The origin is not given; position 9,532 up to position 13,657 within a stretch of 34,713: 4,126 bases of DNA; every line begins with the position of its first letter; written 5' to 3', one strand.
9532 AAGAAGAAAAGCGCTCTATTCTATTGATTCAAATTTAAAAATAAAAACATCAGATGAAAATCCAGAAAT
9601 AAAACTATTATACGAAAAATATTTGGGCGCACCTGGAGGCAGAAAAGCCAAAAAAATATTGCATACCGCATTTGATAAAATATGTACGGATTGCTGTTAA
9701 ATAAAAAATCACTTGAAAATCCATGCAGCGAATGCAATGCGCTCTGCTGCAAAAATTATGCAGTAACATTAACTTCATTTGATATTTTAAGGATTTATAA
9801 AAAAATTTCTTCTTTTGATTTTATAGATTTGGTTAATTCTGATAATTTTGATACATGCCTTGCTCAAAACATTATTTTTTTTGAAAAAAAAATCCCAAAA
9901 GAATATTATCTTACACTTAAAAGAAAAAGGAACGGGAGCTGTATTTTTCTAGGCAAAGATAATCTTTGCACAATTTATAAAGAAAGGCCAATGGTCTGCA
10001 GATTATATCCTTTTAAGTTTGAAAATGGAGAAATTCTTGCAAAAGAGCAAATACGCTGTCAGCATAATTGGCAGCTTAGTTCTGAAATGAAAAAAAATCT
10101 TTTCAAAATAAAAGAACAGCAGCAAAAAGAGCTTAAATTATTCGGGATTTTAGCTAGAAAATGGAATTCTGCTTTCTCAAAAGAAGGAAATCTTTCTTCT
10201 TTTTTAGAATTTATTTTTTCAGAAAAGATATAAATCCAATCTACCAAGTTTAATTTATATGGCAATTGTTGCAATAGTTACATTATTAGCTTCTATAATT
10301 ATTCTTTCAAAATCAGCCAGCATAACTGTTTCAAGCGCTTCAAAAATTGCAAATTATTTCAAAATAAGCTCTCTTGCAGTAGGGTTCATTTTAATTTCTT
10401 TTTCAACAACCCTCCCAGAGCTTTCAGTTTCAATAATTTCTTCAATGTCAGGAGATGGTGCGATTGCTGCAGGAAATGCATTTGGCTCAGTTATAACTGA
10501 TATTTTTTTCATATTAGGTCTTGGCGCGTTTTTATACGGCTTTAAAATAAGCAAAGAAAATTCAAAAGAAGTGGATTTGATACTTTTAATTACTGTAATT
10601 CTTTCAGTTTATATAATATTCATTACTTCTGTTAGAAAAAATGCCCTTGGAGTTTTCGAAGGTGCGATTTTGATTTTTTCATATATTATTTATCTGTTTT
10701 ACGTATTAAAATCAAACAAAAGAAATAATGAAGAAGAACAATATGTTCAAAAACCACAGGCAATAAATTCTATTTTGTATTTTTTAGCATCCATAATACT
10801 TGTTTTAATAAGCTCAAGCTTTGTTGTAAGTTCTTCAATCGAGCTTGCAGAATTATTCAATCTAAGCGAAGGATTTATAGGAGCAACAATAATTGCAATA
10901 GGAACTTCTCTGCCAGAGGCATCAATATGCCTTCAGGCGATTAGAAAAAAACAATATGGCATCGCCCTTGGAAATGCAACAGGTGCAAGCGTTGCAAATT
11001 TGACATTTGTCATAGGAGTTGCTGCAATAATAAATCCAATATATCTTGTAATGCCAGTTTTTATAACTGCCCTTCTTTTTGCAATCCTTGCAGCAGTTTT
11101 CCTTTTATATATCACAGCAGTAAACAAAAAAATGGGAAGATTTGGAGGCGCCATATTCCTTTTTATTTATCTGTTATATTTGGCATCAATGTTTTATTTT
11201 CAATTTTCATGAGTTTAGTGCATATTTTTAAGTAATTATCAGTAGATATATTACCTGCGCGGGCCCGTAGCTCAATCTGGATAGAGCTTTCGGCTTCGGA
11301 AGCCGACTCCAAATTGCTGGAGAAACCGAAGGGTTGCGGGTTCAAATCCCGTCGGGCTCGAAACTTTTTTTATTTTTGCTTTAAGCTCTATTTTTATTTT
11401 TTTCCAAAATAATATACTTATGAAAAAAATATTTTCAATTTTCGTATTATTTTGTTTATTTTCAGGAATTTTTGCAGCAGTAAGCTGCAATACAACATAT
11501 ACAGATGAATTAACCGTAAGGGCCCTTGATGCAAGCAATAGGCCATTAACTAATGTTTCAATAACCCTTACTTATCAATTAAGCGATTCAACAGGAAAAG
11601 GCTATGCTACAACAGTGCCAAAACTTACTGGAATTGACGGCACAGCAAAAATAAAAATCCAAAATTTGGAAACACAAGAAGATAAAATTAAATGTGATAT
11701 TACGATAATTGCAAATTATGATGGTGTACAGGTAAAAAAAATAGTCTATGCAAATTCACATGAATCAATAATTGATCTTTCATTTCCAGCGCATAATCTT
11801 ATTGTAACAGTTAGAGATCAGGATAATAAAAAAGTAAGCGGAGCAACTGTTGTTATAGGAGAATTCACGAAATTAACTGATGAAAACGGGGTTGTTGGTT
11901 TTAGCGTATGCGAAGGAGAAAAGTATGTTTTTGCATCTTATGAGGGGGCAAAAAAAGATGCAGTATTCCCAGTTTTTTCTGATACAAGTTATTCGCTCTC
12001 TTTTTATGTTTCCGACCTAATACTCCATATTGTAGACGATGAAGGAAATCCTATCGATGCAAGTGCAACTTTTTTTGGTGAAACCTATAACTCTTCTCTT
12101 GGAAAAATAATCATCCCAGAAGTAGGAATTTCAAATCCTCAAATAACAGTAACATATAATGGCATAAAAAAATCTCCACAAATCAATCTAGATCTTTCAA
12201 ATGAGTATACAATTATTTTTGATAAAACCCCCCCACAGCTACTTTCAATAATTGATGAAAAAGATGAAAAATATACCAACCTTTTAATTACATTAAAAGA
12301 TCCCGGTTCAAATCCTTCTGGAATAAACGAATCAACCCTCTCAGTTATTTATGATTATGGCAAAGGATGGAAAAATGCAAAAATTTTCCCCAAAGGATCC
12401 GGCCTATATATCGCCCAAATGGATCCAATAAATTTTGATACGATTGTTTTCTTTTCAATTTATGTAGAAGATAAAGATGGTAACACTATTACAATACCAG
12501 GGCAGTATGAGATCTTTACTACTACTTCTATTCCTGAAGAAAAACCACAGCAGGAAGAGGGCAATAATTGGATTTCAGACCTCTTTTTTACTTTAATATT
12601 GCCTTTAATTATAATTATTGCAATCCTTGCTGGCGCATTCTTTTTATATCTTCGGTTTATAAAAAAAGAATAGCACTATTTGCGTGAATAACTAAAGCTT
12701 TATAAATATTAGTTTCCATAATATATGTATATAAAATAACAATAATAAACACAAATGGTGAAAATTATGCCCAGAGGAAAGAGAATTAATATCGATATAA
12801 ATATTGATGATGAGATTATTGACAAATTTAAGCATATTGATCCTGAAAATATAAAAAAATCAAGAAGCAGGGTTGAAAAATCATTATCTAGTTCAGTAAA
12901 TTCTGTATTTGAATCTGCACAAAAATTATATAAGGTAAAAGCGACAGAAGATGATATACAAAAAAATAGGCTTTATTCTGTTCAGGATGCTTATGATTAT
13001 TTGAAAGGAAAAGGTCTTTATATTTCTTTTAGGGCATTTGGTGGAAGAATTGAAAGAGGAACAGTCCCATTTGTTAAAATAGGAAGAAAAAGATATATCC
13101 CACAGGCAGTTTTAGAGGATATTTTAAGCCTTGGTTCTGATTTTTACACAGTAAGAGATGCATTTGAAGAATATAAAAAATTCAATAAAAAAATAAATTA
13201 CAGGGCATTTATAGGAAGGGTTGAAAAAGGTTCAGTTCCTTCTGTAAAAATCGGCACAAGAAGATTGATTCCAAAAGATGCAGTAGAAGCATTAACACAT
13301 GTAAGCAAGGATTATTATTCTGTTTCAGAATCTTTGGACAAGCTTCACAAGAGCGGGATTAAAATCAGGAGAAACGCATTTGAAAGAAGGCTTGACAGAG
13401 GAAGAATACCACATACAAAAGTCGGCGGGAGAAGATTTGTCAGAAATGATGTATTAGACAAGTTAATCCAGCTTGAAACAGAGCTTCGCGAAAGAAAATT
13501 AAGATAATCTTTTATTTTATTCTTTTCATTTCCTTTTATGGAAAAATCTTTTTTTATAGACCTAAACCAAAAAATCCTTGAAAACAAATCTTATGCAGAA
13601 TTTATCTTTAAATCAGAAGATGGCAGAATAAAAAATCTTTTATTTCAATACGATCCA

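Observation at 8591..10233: Minimal [FeFe]-hydrogenase H-domain in an archaeal context, overlapped with a YkgJ Cys-cluster protein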

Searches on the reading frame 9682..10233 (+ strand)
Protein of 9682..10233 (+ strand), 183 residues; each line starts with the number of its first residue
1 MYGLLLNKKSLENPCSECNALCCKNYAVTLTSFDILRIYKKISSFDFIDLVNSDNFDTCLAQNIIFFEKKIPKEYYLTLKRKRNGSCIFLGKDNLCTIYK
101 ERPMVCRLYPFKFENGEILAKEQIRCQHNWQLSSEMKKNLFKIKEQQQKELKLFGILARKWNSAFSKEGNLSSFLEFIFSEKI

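Call 3: search_protein_families(library=pfam, proteins=[window:9682-10233:+], max_evalue=0.01)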
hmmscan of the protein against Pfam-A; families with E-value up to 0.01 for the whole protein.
window:9682-10233:+ (183 aa): 2 families
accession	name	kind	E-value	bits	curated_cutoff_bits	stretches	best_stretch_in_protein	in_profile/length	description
PF03692.20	CxxCxxCC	-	5.9e-13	49.8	23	1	14-115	1-73/85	Putative zinc- or iron-chelating domain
PF21109.2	Stonustoxin_helical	-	0.0021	18.6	27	1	125-177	39-90/96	Stonustoxin helical domain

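Call 4: search_protein_families(library=ncbifam, proteins=[window:9682-10233:+], max_evalue=0.01)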
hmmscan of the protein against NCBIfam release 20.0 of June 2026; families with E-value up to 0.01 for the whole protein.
window:9682-10233:+ (183 aa): 1 family
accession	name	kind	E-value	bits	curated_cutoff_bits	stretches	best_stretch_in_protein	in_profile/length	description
NF038110.1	Lys_methyl_FliB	equivalog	0.00067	19.3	85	1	16-101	12-86/373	flagellin lysine-N-methylase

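Call 34: find_homologous_proteins(query=window:9682-10230:+, max_evalue=0.00001)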
Query window:9682-10230:+ (183 aa): 4 proteins with E <= 0.00001 among 70 candidates.
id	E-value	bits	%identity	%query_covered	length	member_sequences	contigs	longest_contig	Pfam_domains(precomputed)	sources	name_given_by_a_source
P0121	3.5e-117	407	100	100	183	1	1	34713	PF03692.21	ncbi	-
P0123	7.8e-63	230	55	99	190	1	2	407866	PF03692.21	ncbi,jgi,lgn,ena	ncbi:MAG: YkgJ family cysteine cluster protein [Candidatus Micrarchaeia archaeon]|jgi:Fe-S-cluster c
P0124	2.0e-18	85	37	92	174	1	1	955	PF03692.21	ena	-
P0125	3.9e-17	81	37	94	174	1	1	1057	PF03692.21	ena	-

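Call 42: find_encoding_contigs(protein=P0124, flank=3000, max_places=3)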
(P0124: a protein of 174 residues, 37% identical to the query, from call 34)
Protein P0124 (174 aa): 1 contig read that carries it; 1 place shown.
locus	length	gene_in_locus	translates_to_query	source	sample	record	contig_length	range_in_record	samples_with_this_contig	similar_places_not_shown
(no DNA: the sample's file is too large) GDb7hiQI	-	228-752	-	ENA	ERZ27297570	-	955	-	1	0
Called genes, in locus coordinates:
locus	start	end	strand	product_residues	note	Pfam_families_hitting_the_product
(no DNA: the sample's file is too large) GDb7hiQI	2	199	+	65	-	?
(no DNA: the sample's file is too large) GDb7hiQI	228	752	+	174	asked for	PF03692:CxxCxxCC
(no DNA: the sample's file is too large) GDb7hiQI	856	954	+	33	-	?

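Call 43: find_encoding_contigs(protein=P0125, flank=3000, max_places=3)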
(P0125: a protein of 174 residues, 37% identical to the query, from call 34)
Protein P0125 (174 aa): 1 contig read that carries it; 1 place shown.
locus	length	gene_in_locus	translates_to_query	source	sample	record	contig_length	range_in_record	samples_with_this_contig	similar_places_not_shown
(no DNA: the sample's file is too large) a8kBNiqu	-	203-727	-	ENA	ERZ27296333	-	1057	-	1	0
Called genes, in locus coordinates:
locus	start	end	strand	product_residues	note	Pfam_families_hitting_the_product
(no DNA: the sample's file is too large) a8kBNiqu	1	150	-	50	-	?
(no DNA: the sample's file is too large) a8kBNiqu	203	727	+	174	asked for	PF03692:CxxCxxCC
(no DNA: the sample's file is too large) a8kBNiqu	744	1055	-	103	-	?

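Call 74: search_protein_families(library=phrogs, proteins=[window:9682-10230:+], max_evalue=0.01)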
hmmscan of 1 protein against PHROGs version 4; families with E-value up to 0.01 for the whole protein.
window:9682-10230:+ (183 aa): 1 family
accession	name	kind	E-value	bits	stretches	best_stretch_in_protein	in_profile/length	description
phrog_14785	-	unknown function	0.0054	18.1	0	50-115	41-104/142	-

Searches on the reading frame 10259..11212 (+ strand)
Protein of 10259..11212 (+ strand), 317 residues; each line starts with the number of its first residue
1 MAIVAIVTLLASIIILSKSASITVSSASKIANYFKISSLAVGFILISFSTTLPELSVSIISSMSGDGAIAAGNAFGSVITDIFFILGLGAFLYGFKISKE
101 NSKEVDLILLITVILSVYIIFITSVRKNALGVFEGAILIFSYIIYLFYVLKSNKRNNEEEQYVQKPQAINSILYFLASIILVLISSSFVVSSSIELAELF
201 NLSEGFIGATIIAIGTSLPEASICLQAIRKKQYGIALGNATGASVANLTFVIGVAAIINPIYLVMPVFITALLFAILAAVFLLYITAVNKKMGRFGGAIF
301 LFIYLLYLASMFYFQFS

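Call 3: search_protein_families(library=pfam, proteins=[window:10259-11212:+], max_evalue=0.01)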
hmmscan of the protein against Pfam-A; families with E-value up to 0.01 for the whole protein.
window:10259-11212:+ (317 aa): 1 family
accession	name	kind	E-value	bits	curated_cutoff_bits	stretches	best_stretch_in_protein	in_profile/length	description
PF01699.29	Na_Ca_ex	-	4.9e-52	176.3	24.9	2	171-311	2-149/151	Sodium/calcium exchanger protein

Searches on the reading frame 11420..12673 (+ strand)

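Call 3: search_protein_families(library=pfam, proteins=[window:11420-12673:+], max_evalue=0.01)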
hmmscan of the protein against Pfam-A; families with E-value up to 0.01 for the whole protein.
window:11420-12673:+ (417 aa): 4 families
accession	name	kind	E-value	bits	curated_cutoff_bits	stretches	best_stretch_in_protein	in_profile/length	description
PF02369.22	Big_1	-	5.3e-08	33.3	34.9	1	26-94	16-80/93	Bacterial Ig-like domain (group 1)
PF09134.16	Invasin_D3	-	1.3e-06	29.2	33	0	126-147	23-46/98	Invasin, domain 3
PF13620.12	CarboxypepD_reg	-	0.00017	22.3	32.3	0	129-180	4-62/82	Carboxypeptidase regulatory-like domain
PF24907.1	SIBA-E_N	-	0.0053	17.2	28.1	0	188-286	21-111/119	Integrin beta-like protein A-E, N-terminal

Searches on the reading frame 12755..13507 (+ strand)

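Call 8: search_protein_families(library=pfam, proteins=[window:12755-13507:+], max_evalue=0.001)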
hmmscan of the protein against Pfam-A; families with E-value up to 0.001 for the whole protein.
window:12755-13507:+ (250 aa): 1 family
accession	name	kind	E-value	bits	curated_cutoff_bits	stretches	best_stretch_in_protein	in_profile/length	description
PF12728.13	HTH_17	-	3.1e-09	37.4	27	0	204-238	13-47/51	Helix-turn-helix domain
